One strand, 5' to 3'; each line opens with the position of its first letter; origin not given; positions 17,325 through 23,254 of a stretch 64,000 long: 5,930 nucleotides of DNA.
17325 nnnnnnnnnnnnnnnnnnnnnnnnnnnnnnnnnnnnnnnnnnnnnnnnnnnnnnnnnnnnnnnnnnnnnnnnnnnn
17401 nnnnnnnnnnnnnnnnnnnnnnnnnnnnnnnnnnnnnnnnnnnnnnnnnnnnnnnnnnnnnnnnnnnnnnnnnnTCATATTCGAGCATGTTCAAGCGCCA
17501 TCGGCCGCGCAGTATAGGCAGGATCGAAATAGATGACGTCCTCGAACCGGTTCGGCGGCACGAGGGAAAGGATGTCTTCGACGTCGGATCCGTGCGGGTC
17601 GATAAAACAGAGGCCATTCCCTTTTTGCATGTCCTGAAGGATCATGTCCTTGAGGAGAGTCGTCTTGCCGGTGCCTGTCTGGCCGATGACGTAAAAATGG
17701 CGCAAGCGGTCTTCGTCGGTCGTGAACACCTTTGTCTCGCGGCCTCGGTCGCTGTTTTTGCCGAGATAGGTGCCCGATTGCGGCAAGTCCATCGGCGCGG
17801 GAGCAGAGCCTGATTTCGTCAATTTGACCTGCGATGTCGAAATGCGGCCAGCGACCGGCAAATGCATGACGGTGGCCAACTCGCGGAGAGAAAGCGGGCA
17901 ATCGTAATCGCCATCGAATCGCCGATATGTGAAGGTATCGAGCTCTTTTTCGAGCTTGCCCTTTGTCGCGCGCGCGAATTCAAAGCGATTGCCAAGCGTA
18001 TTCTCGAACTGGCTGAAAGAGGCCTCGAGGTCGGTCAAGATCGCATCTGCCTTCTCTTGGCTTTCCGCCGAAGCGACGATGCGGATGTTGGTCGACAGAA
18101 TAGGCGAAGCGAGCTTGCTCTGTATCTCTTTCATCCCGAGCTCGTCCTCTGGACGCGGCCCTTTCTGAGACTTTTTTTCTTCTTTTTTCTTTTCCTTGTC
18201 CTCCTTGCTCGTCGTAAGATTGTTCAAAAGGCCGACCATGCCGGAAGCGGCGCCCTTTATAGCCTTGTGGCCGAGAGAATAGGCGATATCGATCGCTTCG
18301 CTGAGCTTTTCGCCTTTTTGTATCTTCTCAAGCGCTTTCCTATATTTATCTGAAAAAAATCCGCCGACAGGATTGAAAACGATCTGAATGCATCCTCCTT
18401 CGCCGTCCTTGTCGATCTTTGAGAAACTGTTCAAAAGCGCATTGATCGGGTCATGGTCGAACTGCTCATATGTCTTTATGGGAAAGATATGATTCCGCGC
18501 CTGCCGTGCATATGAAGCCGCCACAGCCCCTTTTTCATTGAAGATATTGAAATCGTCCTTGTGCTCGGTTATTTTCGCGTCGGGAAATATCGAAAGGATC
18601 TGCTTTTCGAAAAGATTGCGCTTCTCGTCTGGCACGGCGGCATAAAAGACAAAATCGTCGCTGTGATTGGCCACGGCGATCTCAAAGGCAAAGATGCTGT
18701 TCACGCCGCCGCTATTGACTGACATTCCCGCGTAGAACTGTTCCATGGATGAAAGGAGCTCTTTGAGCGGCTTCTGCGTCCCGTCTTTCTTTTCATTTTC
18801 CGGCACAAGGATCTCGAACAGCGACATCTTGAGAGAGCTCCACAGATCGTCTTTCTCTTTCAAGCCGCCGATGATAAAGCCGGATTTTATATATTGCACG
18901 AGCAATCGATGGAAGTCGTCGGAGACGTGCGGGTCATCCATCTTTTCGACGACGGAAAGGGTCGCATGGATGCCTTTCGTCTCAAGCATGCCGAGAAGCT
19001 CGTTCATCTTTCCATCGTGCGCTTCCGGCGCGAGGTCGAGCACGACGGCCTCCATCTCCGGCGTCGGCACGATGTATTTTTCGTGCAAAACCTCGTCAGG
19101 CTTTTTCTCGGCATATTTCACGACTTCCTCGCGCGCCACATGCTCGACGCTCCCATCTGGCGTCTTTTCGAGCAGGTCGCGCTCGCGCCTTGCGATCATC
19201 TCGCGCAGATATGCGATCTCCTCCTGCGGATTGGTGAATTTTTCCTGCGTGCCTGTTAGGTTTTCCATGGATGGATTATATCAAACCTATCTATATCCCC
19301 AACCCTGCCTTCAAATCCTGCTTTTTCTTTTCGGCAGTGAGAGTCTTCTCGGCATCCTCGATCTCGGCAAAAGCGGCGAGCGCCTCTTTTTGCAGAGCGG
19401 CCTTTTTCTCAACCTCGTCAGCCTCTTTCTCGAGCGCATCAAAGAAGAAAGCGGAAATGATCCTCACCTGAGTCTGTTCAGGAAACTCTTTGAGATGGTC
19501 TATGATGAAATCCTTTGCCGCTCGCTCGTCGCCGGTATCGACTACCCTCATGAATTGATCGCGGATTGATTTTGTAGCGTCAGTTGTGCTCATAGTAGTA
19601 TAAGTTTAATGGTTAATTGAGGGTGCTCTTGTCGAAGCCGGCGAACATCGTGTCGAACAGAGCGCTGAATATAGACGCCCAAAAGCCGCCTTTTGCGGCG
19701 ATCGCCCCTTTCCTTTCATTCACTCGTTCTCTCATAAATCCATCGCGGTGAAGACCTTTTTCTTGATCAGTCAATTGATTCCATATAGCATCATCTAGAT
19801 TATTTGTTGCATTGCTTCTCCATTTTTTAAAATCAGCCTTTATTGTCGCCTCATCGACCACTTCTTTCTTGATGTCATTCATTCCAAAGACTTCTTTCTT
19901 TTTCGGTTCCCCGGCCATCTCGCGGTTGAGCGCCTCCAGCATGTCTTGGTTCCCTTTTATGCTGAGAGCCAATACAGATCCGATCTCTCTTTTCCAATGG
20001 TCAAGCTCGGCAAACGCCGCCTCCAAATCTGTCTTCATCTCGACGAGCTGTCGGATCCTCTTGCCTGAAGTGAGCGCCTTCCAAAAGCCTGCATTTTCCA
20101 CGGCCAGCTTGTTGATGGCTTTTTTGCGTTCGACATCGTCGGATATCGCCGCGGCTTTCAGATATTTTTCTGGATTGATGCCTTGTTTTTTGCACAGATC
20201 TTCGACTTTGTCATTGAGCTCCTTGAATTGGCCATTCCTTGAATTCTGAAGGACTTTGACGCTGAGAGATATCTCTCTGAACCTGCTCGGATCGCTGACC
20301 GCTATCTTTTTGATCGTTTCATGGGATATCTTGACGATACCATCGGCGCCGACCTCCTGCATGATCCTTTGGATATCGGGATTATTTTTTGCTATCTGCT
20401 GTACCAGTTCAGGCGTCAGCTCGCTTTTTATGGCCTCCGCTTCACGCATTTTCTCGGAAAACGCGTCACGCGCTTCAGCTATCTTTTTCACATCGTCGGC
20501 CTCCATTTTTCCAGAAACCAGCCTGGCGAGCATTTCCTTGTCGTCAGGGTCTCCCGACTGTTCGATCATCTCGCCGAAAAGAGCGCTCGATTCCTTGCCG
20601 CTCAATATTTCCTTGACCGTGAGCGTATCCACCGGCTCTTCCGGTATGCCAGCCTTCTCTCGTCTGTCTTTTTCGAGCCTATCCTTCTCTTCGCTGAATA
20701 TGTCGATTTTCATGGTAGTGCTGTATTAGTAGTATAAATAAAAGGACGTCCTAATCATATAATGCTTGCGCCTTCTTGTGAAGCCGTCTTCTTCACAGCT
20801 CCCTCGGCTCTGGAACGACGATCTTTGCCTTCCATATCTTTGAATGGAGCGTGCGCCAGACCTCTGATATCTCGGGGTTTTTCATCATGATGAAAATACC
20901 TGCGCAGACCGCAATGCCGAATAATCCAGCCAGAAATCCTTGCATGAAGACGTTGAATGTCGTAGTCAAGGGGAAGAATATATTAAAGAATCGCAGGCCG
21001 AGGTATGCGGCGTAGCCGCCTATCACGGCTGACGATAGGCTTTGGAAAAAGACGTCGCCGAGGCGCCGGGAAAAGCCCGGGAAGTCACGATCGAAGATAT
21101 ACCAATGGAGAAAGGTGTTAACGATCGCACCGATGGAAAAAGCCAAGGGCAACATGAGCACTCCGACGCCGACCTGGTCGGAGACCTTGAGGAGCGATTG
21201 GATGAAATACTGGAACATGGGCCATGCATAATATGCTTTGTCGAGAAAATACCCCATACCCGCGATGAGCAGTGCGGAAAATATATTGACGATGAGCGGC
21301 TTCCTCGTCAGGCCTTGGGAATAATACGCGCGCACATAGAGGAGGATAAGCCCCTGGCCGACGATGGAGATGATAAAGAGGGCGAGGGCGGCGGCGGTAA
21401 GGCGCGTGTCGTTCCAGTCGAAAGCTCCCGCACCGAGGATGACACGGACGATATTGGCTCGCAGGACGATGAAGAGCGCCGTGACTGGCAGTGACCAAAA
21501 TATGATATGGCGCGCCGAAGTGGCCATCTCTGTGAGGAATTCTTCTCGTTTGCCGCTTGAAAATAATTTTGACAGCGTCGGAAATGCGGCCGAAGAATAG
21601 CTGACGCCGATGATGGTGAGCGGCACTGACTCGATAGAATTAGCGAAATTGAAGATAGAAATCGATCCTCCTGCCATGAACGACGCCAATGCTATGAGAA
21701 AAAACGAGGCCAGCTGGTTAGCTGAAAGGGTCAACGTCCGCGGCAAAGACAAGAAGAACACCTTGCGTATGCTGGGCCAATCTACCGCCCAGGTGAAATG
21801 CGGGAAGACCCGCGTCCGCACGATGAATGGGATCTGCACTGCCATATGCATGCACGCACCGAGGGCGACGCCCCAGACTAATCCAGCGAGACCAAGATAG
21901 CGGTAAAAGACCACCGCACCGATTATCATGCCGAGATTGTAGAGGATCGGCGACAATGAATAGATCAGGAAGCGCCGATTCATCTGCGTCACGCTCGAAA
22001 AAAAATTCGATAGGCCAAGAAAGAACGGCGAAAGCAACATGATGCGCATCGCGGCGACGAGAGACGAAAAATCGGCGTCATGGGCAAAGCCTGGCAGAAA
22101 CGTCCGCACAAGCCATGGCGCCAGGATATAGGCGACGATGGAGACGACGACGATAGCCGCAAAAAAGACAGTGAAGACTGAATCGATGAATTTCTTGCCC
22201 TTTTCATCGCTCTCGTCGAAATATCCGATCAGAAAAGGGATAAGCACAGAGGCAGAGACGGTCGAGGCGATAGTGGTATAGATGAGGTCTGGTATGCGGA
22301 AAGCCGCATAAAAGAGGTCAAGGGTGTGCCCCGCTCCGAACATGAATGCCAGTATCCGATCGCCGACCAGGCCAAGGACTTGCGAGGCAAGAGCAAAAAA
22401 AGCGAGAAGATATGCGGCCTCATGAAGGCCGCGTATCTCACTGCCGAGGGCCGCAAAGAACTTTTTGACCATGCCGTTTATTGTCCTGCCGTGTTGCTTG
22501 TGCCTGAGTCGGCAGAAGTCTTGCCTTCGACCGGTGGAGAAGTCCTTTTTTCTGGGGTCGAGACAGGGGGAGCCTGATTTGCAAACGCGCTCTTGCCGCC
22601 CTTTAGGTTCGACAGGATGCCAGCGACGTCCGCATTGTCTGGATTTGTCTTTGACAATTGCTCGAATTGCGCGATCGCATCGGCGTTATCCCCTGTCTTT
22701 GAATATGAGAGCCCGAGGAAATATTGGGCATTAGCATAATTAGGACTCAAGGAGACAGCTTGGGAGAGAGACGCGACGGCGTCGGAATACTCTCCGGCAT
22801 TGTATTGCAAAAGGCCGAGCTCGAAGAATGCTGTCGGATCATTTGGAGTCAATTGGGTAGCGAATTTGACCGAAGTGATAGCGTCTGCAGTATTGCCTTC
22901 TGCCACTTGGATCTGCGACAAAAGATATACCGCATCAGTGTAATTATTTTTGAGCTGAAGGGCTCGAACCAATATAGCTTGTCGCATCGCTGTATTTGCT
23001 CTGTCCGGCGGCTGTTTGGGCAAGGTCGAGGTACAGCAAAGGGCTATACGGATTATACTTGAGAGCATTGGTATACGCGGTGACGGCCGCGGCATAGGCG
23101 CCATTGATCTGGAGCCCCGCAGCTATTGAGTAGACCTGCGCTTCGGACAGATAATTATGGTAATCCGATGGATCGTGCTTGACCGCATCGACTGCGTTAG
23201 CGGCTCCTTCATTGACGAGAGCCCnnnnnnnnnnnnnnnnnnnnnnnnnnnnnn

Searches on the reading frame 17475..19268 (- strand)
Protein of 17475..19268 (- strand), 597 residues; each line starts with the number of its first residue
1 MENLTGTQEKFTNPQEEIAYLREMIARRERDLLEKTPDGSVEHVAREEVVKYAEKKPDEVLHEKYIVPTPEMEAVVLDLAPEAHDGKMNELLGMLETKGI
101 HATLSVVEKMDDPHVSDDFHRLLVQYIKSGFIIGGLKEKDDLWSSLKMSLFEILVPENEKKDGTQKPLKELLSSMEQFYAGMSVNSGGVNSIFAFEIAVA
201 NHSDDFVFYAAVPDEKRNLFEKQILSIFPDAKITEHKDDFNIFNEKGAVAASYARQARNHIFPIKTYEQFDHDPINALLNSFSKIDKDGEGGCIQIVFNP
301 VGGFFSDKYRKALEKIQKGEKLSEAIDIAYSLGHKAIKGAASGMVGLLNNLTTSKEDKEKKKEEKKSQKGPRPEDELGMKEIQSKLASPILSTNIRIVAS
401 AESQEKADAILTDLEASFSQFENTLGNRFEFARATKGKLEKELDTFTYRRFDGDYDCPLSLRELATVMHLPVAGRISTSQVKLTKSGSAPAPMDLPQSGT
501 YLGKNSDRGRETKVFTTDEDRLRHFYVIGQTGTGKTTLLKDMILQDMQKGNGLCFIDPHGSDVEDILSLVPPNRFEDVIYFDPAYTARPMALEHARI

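Call 5: search_protein_families(library=pfam, proteins=[window:17475-19268:-], max_evalue=0.01)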
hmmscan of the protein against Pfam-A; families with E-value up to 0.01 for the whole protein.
window:17475-19268:- (597 aa): 6 families
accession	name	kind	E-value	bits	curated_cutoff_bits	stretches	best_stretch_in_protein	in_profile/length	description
PF01935.23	DUF87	-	0.00032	21.3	23.2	1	522-560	23-62/220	Helicase HerA, central domain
PF20720.3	nSTAND3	-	0.00042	20.5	27.2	1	526-582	21-72/155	Novel STAND NTPase 3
PF25199.1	nSTAND_NTPase5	-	0.0019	18.5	34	1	517-567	36-87/145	Novel STAND NTPase 5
PF13401.12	AAA_22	-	0.0027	18.5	27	1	524-565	7-49/130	AAA domain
PF10412.15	TrwB_AAD_bind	-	0.003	17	20.5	1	523-563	16-56/387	Type IV secretion-system coupling protein DNA-binding domain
PF01580.24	FtsK_SpoIIIE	-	0.0073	16.2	24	0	513-544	29-61/221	FtsK/SpoIIIE family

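Call 19: search_protein_families(library=ncbifam, proteins=[window:17475-19268:-], max_evalue=0.01)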
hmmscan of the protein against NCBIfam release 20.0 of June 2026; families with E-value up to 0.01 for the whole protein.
window:17475-19268:- (597 aa): 7 families
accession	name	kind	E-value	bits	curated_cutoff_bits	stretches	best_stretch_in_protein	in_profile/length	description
TIGR03743.1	SXT_TraD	subfamily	2.4e-07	29.6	366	1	510-561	163-214/636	conjugative transfer system coupling protein TraD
NF041447.1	TrbC_conju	equivalog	1.2e-05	24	800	1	501-558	108-165/685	F-type conjugative transfer protein TrbC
TIGR03754.1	conj_TOL_TraD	equivalog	1.3e-05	23.9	647.55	1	510-561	168-219/643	type IV conjugative transfer system coupling protein TraD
NF045975.1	VirB4_plasma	equivalog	0.00031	18.6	590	1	514-559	506-552/894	Mbov_0397 family ICE element conjugal transfer ATPase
TIGR00929.1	VirB4_CagE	subfamily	0.0027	16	643.1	1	522-557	437-473/792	VirB4 family type IV secretion/conjugal transfer ATPase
NF053655.1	CedD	equivalog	0.0053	15.5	600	0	502-561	201-260/527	DNA-translocating ATPase CedD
NF041017.1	DNA_import_CedB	equivalog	0.0092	14.6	700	0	493-558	247-312/590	DNA import protein CedB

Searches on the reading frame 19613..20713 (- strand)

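Call 5: search_protein_families(library=pfam, proteins=[window:19613-20713:-], max_evalue=0.01)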
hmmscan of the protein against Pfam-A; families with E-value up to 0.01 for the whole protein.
window:19613-20713:- (366 aa): 2 families
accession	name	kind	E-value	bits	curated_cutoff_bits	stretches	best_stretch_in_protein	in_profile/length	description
PF21804.3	Transposase_29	-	0.0071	15.1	27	1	11-130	409-522/562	Transposase protein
PF16740.10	SKA2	-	0.0087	16.3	30.1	0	218-270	45-97/110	Spindle and kinetochore-associated protein 2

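Call 19: search_protein_families(library=ncbifam, proteins=[window:19613-20713:-], max_evalue=0.01)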
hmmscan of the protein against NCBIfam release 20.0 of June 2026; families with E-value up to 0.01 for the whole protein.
window:19613-20713:- (366 aa): 0 families

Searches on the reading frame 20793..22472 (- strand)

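Call 5: search_protein_families(library=pfam, proteins=[window:20793-22472:-], max_evalue=0.01)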
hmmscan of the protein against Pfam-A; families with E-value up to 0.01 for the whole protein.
window:20793-22472:- (559 aa): 1 family
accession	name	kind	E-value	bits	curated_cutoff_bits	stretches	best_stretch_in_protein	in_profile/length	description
PF03023.19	MurJ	-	5.2e-73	246.6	27.4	1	42-504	2-445/451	Lipid II flippase MurJ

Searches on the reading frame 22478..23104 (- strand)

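Call 5: search_protein_families(library=pfam, proteins=[window:22478-23104:-], max_evalue=0.01)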
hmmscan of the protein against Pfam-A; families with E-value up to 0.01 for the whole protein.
window:22478-23104:- (208 aa): 20 families
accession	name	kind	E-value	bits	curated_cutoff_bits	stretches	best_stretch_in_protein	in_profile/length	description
PF13432.12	TPR_16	-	4.5e-21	75.4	32.7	3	95-150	2-57/65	Tetratricopeptide repeat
PF13414.12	TPR_11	-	1.3e-18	66.8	26.8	2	103-138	7-42/42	TPR repeat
PF14559.12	TPR_19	-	9.6e-17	61.5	25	2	103-167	4-68/68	Tetratricopeptide repeat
PF07719.23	TPR_2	-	5.2e-14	51.6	27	2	91-123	2-34/34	Tetratricopeptide repeat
PF13181.12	TPR_8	-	1e-11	44.4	25.7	1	124-157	1-34/34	Tetratricopeptide repeat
PF13428.12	TPR_14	-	3.2e-10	40.1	23.5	0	125-161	2-38/44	Tetratricopeptide repeat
PF00515.34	TPR_1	-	4.3e-10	39.4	27.8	1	92-123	3-34/34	Tetratricopeptide repeat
PF13174.12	TPR_6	-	1.3e-09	38.5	26.3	0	128-156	4-32/33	Tetratricopeptide repeat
PF13371.12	TPR_9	-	6.4e-09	36.2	35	1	65-123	4-62/73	Tetratricopeptide repeat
PF13431.12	TPR_17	-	1.6e-07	31.5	24.4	0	82-110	5-33/34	Tetratricopeptide repeat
PF23914.1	TPR_CcmH_CycH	-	6.5e-07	29.8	42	1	56-157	50-154/158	Cytochrome c-type biogenesis protein H TPR domain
PF12895.13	ANAPC3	-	4.9e-06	27.2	27.2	0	47-114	14-80/82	Anaphase-promoting complex, cyclosome, subunit 3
PF14561.12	TPR_20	-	2.8e-05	24.8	25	0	75-125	7-57/90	Tetratricopeptide repeat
PF13424.12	TPR_12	-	3.5e-05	24.3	30.1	1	102-149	21-70/77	Tetratricopeptide repeat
PF13176.12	TPR_7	-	4.2e-05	23.7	27.9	0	129-159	4-34/36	Tetratricopeptide repeat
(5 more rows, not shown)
